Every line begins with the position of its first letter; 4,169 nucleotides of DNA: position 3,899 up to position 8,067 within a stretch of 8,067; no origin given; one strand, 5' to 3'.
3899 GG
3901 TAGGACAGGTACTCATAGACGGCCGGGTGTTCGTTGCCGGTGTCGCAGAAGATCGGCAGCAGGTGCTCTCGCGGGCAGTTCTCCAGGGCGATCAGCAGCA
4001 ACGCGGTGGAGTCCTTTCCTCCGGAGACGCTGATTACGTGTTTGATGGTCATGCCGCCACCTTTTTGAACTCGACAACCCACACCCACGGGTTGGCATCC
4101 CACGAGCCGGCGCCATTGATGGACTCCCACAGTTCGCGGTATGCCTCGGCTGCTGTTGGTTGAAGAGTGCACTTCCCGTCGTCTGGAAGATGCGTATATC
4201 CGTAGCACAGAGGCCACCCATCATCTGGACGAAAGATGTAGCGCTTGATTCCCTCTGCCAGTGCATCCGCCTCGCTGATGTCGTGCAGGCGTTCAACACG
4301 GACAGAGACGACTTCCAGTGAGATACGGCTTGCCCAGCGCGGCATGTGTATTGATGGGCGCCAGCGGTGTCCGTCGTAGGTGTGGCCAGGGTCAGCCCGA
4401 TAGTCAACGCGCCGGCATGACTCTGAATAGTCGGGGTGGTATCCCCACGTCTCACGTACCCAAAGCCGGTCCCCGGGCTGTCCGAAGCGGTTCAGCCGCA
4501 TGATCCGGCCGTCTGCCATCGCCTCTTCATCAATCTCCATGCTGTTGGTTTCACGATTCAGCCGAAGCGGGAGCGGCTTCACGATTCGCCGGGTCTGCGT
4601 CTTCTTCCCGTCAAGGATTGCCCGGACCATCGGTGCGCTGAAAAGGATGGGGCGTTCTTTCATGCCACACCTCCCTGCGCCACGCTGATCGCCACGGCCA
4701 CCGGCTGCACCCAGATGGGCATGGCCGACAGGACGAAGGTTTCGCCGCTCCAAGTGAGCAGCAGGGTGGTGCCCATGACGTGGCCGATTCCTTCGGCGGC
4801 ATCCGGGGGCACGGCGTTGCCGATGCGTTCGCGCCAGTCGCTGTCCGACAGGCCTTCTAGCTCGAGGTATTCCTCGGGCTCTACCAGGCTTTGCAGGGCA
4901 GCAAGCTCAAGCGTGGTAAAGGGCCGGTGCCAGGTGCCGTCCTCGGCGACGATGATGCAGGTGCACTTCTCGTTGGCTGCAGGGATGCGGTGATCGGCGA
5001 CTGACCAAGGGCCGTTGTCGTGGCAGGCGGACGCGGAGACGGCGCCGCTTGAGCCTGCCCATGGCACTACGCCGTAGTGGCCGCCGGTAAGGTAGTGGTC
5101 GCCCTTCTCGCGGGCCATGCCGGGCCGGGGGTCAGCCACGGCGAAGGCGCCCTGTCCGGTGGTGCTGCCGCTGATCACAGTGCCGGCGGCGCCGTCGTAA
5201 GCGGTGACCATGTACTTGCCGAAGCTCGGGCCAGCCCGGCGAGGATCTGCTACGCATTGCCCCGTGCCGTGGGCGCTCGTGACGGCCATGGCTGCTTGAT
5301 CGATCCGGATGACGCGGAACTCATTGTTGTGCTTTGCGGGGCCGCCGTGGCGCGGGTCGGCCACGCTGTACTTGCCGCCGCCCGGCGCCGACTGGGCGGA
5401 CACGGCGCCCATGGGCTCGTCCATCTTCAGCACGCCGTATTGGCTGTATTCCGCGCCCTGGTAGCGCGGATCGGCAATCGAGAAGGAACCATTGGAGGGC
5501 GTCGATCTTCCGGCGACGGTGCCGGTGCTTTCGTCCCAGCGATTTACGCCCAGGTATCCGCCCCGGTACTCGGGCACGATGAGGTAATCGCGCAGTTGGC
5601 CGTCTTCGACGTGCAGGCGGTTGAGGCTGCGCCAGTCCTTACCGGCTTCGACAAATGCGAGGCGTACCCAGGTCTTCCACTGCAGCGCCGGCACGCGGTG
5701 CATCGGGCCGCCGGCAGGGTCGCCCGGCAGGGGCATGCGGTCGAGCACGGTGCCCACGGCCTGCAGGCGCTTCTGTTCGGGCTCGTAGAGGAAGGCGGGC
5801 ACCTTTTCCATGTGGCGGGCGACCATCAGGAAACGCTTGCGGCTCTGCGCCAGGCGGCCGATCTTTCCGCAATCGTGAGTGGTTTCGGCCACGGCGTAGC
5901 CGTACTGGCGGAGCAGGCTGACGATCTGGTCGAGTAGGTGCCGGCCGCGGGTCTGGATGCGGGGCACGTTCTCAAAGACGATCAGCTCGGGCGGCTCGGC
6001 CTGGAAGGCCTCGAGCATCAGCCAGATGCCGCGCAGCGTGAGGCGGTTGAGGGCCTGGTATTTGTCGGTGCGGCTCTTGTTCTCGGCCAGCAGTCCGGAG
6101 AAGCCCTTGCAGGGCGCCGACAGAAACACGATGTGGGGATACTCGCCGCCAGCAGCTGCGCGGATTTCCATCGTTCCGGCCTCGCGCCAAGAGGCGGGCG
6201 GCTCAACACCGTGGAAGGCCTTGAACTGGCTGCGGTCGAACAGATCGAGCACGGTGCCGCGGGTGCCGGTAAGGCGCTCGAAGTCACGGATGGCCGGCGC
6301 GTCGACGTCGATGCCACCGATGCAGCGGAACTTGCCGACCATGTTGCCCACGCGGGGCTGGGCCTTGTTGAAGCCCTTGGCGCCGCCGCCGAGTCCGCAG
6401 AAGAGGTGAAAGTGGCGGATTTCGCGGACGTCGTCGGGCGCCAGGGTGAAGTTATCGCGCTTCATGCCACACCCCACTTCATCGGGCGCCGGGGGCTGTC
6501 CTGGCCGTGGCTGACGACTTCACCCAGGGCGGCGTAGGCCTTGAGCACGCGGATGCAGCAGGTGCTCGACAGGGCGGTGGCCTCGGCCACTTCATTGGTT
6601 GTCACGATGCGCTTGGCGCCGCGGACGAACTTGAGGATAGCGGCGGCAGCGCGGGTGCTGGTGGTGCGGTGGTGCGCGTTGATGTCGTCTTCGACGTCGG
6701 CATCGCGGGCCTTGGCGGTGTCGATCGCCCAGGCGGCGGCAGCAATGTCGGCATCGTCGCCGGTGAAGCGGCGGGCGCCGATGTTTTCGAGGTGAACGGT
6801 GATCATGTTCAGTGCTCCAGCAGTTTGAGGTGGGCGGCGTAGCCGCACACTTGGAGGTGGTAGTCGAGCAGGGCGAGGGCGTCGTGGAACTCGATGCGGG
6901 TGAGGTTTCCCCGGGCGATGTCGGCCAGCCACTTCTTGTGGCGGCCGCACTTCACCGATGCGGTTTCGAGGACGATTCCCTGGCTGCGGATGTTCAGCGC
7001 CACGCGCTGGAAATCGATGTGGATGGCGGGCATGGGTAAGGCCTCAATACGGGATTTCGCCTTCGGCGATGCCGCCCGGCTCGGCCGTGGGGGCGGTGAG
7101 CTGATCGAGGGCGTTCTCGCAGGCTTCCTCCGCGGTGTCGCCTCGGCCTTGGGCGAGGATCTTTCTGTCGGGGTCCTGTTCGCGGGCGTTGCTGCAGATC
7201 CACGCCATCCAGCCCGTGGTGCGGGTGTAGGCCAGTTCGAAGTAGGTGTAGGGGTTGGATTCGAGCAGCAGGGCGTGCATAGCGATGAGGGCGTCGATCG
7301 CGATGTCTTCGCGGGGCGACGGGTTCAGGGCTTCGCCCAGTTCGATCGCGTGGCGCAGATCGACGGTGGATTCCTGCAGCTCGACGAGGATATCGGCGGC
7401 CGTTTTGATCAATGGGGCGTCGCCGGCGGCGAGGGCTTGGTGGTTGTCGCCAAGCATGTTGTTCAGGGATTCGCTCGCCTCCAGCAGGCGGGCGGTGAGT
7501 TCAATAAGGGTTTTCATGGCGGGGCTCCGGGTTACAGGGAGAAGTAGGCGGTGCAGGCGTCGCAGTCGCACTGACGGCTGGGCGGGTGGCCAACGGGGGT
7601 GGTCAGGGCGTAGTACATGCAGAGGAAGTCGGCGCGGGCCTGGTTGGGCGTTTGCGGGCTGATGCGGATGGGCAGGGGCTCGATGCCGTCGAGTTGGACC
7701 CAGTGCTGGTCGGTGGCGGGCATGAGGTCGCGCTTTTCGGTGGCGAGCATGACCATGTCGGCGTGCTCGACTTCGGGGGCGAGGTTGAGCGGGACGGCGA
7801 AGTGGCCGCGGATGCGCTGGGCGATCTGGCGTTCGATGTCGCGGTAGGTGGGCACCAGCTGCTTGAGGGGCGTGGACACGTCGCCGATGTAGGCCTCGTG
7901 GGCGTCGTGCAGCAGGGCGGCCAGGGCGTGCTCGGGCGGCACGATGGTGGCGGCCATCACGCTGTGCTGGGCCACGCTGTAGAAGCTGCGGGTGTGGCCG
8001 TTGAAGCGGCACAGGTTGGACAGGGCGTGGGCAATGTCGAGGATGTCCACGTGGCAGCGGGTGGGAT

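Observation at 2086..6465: Translationally coupled six-gene DNA-modification module with no restriction partner, a candidate uncharacterised modification/anti-restriction system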

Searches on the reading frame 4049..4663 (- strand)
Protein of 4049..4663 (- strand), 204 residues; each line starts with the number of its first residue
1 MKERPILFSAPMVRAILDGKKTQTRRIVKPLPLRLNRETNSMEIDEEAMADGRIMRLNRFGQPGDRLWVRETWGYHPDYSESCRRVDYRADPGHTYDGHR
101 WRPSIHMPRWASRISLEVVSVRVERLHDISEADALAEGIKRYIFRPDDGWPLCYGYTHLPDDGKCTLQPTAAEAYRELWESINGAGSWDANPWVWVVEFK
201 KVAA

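Call 5: search_protein_families(library=pfam, proteins=[window:4049-4663:-], max_evalue=0.01)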
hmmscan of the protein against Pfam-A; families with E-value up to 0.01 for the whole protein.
window:4049-4663:- (204 aa): 0 families

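Call 7: search_protein_families(library=phrogs, proteins=[window:4049-4663:-], max_evalue=0.001)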
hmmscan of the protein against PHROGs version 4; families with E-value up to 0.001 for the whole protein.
window:4049-4663:- (204 aa): 4 families
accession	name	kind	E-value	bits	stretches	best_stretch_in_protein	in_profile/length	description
phrog_874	-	unknown function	8.5e-76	256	1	1-203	65-258/277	-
phrog_18361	-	unknown function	4.9e-21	76.3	1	107-202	1-86/92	-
phrog_27495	-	unknown function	1.7e-14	54.9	1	1-91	5-111/186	-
phrog_28019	-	unknown function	2.5e-14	54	1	1-32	1-32/55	-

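Call 8: search_protein_families(library=ncbifam, proteins=[window:4049-4663:-], max_evalue=0.01)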
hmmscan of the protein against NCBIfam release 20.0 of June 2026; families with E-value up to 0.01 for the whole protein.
window:4049-4663:- (204 aa): 0 families

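Call 9: search_protein_families(library=padloc, proteins=[window:4049-4663:-], max_evalue=0.01)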
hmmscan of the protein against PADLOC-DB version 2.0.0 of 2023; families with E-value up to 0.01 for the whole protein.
window:4049-4663:- (204 aa): 0 families

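Call 20: search_solved_structures(query=window:4049-4663:-, max_evalue=10)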
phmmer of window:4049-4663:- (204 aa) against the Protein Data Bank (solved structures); distinct sequences matched with E-value up to 10: 8.
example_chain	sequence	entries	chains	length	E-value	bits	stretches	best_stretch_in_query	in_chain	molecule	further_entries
1clx_A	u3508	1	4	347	0.23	14.2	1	78-113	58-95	XYLANASE A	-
1w2v_A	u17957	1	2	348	0.23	14.2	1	78-113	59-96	ENDO-1,4-BETA-XYLANASE A PRECURSOR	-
1w2p_A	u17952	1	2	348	0.24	14.2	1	78-113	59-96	ENDO-1,4-BETA-XYLANASE A PRECURSOR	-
1w32_A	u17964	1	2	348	0.24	14.2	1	78-113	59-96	ENDO-1,4-BETA-XYLANASE A PRECURSOR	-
1xys_A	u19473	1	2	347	0.24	14.2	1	78-113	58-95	XYLANASE A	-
1e5n_A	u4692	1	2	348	0.24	14.2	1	78-113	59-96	ENDO-1,4-BETA-XYLANASE A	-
1w3h_A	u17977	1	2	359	0.25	14.2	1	78-113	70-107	ENDO-1,4-BETA-XYLANASE A PRECURSOR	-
4jen_A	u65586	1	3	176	0.99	12.2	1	33-125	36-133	CMP N-GLYCOSIDASE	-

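Call 35: find_homologous_proteins(query=window:4049-4663:-, max_evalue=0.00001)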
Query window:4049-4663:- (204 aa): 8000 proteins with E <= 0.00001 among 8000 candidates; the best 120 are listed.
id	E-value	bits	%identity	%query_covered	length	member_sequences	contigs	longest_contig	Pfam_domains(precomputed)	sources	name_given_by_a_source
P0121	6.1e-136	469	98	100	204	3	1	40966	-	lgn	-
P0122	1.6e-73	265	64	99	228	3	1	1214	-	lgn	-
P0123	9.1e-71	256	61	99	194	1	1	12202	-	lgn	-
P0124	3.4e-67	244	57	99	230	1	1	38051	-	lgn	-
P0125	1.3e-64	236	58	99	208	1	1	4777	-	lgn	-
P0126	4.4e-64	234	59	99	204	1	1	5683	-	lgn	-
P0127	5.1e-64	234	54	100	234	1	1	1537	-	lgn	-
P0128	5.2e-64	234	62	99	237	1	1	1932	-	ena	-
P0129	8.2e-64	233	48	100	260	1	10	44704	-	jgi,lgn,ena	-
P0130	1.4e-63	232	57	99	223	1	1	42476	-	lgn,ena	-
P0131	7.6e-62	227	54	99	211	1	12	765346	-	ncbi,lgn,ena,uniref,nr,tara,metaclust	ncbi:hypothetical protein [Spongiibacter sp. UBA1325]|uniref:hypothetical protein n=1 Tax=Spongiibac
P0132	1.5e-61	226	57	100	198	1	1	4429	-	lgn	-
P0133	2.3e-61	225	53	100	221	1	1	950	-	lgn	-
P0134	5.6e-61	224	57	99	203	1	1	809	-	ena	-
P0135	8.3e-61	223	54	100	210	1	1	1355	-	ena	-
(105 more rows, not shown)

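Call 36: find_encoding_contigs(protein=P0121, flank=10000, max_places=2)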
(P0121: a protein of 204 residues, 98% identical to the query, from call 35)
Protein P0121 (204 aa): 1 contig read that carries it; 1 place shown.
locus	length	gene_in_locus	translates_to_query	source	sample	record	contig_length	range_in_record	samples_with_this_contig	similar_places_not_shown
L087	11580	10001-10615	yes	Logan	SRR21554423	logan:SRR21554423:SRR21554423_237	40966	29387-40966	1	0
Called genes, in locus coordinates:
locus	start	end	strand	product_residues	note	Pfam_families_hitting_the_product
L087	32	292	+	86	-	-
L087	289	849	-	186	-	-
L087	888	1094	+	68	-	-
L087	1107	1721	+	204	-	PF10547:P22_AR_N (weak)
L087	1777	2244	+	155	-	PF06892:Phage_CP76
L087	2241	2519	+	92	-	PF04606:Ogr_Delta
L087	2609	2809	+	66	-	PF24806:DUF7706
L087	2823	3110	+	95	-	-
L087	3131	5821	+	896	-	PF13155:Toprim_2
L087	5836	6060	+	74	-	-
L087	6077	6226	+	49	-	-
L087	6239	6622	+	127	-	-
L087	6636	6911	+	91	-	-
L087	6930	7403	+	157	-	-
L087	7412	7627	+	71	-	PF24233:DUF7446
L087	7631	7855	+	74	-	-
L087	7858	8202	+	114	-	-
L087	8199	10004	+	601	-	PF00145:DNA_methylase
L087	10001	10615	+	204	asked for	-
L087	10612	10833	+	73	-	-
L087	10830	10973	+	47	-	-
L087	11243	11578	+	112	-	?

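Call 42: search_protein_families(library=pfam, proteins=[window:4049-4663:-], max_evalue=10)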
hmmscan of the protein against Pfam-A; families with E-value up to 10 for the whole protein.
window:4049-4663:- (204 aa): 0 families

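Call 48: predict_structure(alignment_id=A4)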
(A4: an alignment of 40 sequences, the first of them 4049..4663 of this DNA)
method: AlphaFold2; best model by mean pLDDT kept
length: 204 residues; sequences in the alignment: 40
mean_pLDDT: 87.7   pTM: 0.75
mean pLDDT of the five models: 87.7, 85.1, 82.3, 71.2, 70.2
residues with pLDDT >= 90: 114; 70-90: 71; 50-70: 19; < 50: 0
segments of 3 or more residues with pLDDT < 50: none
pLDDT, mean of each block of 10 residues (from residue 1): 89 90 87 78 71 72 94 88 86 74 90 95 93 92 87 93 93 96 93 92 89
secondary structure, 60 per line:
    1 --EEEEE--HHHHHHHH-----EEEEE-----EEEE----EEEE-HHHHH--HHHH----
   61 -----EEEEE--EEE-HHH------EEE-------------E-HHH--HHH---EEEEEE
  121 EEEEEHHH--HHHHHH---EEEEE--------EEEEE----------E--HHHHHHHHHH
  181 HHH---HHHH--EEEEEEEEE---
elements in order: E3-7 H10-17 E23-27 E33-36 E41-44 H46-50 H53-56 E66-70 E73-75 E86-88 E115-125 H131-136 E140-144 E153-157 H171-183 H187-190 E193-201

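Call 54: fold_search(model_id=the predicted structure, library=pdb)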
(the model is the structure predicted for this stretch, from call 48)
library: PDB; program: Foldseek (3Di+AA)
matches with E <= 10: 159; with E <= 0.001: 1
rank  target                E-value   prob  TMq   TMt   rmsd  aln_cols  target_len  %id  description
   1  9kyf_B                6.7e-04  1.00  0.38  0.73   5.6       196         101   15  Crystal structure of E.coli ac4C amidohydrolase YqfB (released 2025-08-20)
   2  9kyh_B                1.2e-03  1.00  0.38  0.72   5.8       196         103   15  Crystal structure of E.coli ac4C amidohydrolase YqfB in complex with ac4C (released 2025-08-20)
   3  9kyf_A                1.2e-03  1.00  0.38  0.72   6.1       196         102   15  Crystal structure of E.coli ac4C amidohydrolase YqfB (released 2025-08-20)
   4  2z0t_B                3.1e-03  1.00  0.41  0.72   5.2       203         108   10  Crystal structure of hypothetical protein PH0355 (released 2007-11-13)
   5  2z0t_A                4.2e-03  1.00  0.40  0.70   7.3       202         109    9  Crystal structure of hypothetical protein PH0355 (released 2007-11-13)
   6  3s9x                  5.4e-03  1.00  0.41  0.52   7.3       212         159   10  High resolution crystal structure of ASCH domain from Lactobacillus crispatus JV V101 (released 2011-07-27)
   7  1t62_B                1.1e-02  0.99  0.39  0.48   6.4       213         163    8  Crystal structure of protein EF3133 from Enterococcus faecalis V583, Pfam DUF984 (released 2004-06-22)
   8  1xne_MODEL_1_A        1.3e-02  0.99  0.35  0.59   7.7       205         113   13  Solution Structure of Pyrococcus furiosus Protein PF0470: The Northeast Structural Genomics Consortium Target  (released 2004-12-14)
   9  1s04_MODEL_1_A        1.7e-02  0.99  0.36  0.60   7.3       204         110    9  Solution NMR Structure of Protein PF0455 from Pyrococcus furiosus. Northeast Structural Genomics Consortium Ta (released 2005-01-04)
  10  5y6b_A                8.9e-02  0.94  0.35  0.48   6.2       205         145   10  Crystal structure of ZmASCH Y47F mutant protein from Zymomonas mobilis (released 2018-07-18)
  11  5y6b_D                1.4e-01  0.96  0.38  0.53   5.1       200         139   10  Crystal structure of ZmASCH Y47F mutant protein from Zymomonas mobilis (released 2018-07-18)
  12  5y6b_B                1.5e-01  0.94  0.37  0.52   4.4       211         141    8  Crystal structure of ZmASCH Y47F mutant protein from Zymomonas mobilis (released 2018-07-18)
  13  5y6c_A                1.5e-01  0.87  0.34  0.48   8.0       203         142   11  Crystal structure of ZmASCH S128A mutant protein from Zymomonas mobilis (released 2018-07-18)
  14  2koh_MODEL_1_A        2.5e-01  0.13  0.15  0.23  13.5       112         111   12  NMR structure of mouse Par3-PDZ3 in complex with VE-Cadherin C-terminus (released 2010-02-09)
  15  5guq_C                3.4e-01  0.84  0.36  0.48   4.3       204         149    9  Crystal structure of ASCH from Zymomonas mobilis (released 2017-08-30)
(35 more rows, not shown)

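Call 68: search_dna_similar(query=window:4049-4663:-, collection=phages, mode=protein, max_rows=40, rows=spread)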
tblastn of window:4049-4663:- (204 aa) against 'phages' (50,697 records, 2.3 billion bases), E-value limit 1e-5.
Records with a match: 359; places in all: 361; records where one place covers at least 80% of the query: 350.
Best place of each record, by identity: 60-80% 3; <60% 356.
By first word of the organism name: Salinibacter 184; Pseudomonas 38; Vibrio 34; Escherichia 13; Klebsiella 9; Salmonella 9; Burkholderia 8; Microcystis 6; Yersinia 5; Myxococcus 5; and 29 more.
By host as written in the record: Salinibacter ruber M8 184; - 22; Vibrio anguillarum strain BA35 10; Escherichia coli 7; Pseudomonas aeruginosa 6; Vibrio anguillarum BA35 6; Pseudomonas aeruginosa PAO1 4; Burkholderia sp. 3; and 82 more.
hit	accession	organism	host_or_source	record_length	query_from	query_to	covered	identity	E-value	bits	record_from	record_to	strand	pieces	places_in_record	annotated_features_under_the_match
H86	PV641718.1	Pseudomonas phage Atpa001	Pseudomonas aeruginosa PAO1k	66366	2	202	99%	49.1%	3e-42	156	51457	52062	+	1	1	hypothetical protein (x2)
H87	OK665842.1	Burkholderia phage BgManors32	Burkholderia gladioli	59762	1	200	98%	47.5%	2e-46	168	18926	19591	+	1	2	hypothetical protein (x2)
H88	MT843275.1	Serratia phage vB_SspM_BZS1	Serratia sp. OS31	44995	1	204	100%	44.2%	5e-38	144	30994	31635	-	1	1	RNA-binding protein | hypothetical protein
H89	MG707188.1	Pseudomonas phage TC7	Pseudomonas aeruginosa PA1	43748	2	203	99%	43.7%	1e-37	143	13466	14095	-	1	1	hypothetical protein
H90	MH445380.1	Escherichia phage P1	Escherichia coli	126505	1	202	99%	42.8%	3e-36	139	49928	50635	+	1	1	hypothetical protein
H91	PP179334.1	Pseudomonas phage Aurca01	Pseudomonas syringae CC1557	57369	2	203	99%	41.7%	3e-40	150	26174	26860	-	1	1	PmgT protein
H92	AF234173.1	Escherichia phage P1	-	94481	1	194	95%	42.6%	2e-32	128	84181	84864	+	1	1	pmgT: PmgT | 99 pct identical (1 gap) to fragment of P1 sequence deposited as ...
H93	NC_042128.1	Escherichia phage RCS47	Escherichia coli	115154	1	202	99%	40.6%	3e-35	136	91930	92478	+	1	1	hypothetical protein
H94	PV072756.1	Burkholderia phage vB_PL1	Burkholderia sp.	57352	1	202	99%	39.6%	9e-29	117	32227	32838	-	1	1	hypothetical protein (x2)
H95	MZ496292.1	Pseudomonas phage PARCL1pr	Pseudomonas sp. PARCI1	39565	1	202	99%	39.1%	3e-27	113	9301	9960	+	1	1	hypothetical protein (x2)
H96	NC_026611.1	Edwardsiella phage GF-2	-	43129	1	202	99%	38.4%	4e-31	124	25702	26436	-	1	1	hypothetical protein (x2)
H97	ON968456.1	Pseudanabaena phage Pan5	Pseudanabaena sp.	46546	2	202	99%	37.3%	1e-26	111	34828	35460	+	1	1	hypothetical protein | HNH endonuclease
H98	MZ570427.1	Microcystis phage Mae-Yong924-2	Microcystis sp.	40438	2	203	99%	36.0%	9e-29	117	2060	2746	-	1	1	syntaxin-like protein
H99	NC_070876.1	Agrobacterium phage Atu_ph08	Agrobacterium tumefaciens C58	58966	1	204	100%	32.1%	5e-18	87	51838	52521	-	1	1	hypothetical protein (x2)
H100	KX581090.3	Vibrio phage Her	Vibrio anguillarum strain BA35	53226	1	199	98%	30.7%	8e-20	92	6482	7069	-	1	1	RNA binding protein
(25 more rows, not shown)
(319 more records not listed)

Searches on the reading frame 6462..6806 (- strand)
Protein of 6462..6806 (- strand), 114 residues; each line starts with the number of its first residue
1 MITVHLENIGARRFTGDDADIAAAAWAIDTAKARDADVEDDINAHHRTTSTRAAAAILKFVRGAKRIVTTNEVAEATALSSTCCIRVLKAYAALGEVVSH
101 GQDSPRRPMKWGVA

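Call 5: search_protein_families(library=pfam, proteins=[window:6462-6806:-], max_evalue=0.01)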
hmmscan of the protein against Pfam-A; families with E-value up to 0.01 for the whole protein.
window:6462-6806:- (114 aa): 0 families

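Call 7: search_protein_families(library=phrogs, proteins=[window:6462-6806:-], max_evalue=0.001)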
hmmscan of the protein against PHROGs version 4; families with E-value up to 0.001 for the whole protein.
window:6462-6806:- (114 aa): 0 families

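Call 8: search_protein_families(library=ncbifam, proteins=[window:6462-6806:-], max_evalue=0.01)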
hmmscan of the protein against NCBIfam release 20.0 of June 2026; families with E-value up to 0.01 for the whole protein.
window:6462-6806:- (114 aa): 0 families

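Call 9: search_protein_families(library=padloc, proteins=[window:6462-6806:-], max_evalue=0.01)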
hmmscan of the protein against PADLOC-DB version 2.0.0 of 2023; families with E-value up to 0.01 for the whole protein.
window:6462-6806:- (114 aa): 0 families

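Call 42: search_protein_families(library=pfam, proteins=[window:6462-6806:-], max_evalue=10)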
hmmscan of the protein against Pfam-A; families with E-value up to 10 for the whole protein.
window:6462-6806:- (114 aa): 2 families
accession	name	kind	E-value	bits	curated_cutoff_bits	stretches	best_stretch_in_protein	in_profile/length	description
PF13463.12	HTH_27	-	0.036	14.8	22.2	1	52-109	3-60/68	Winged helix DNA-binding domain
PF04703.18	FaeA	-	0.19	12.5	20.7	1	56-81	4-29/62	FaeA-like protein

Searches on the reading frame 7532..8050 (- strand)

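Call 5: search_protein_families(library=pfam, proteins=[window:7532-8050:-], max_evalue=0.01)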
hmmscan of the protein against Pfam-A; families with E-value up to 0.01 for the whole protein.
window:7532-8050:- (172 aa): 1 family
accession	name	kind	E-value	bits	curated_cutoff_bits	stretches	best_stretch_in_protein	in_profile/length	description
PF12917.13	YfbR-like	-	2.3e-05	24.6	25.9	1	35-82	51-102/182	5'-deoxynucleotidase YfbR-like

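Call 7: search_protein_families(library=phrogs, proteins=[window:7532-8050:-], max_evalue=0.001)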
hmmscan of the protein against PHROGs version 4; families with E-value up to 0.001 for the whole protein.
window:7532-8050:- (172 aa): 7 families
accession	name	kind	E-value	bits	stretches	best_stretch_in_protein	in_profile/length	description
phrog_318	-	other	7.6e-65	220.5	1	2-152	119-270/296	deoxyribonucleoside 5' monophosphate phosphatase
phrog_8467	-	other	1e-52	179.7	1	1-150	43-192/195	deoxyribonucleoside 5' monophosphate phosphatase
phrog_20276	-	unknown function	2.4e-26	93.2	1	2-80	23-101/103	-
phrog_6402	-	other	5.8e-18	66.1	1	48-146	2-101/111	deoxyribonucleoside 5' monophosphate phosphatase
phrog_21461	-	other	5e-10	39.8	1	1-29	22-50/52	phosphohydrolase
phrog_7076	-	DNA, RNA and nucleotide metabolism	1.5e-05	25.8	1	35-77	57-99/188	dATP triphosphohydrolase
phrog_22154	-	unknown function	0.00029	22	1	94-140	1-48/64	-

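Call 8: search_protein_families(library=ncbifam, proteins=[window:7532-8050:-], max_evalue=0.01)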
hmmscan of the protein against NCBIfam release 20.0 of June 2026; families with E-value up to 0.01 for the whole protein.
window:7532-8050:- (172 aa): 1 family
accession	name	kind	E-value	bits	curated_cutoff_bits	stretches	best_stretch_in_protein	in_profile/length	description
NF003009.0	PRK03826.1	equivalog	0.00043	20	122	1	30-80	50-104/197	5'-deoxynucleotidase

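Call 9: search_protein_families(library=padloc, proteins=[window:7532-8050:-], max_evalue=0.01)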
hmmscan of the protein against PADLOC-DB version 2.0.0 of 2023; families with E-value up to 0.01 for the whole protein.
window:7532-8050:- (172 aa): 0 families
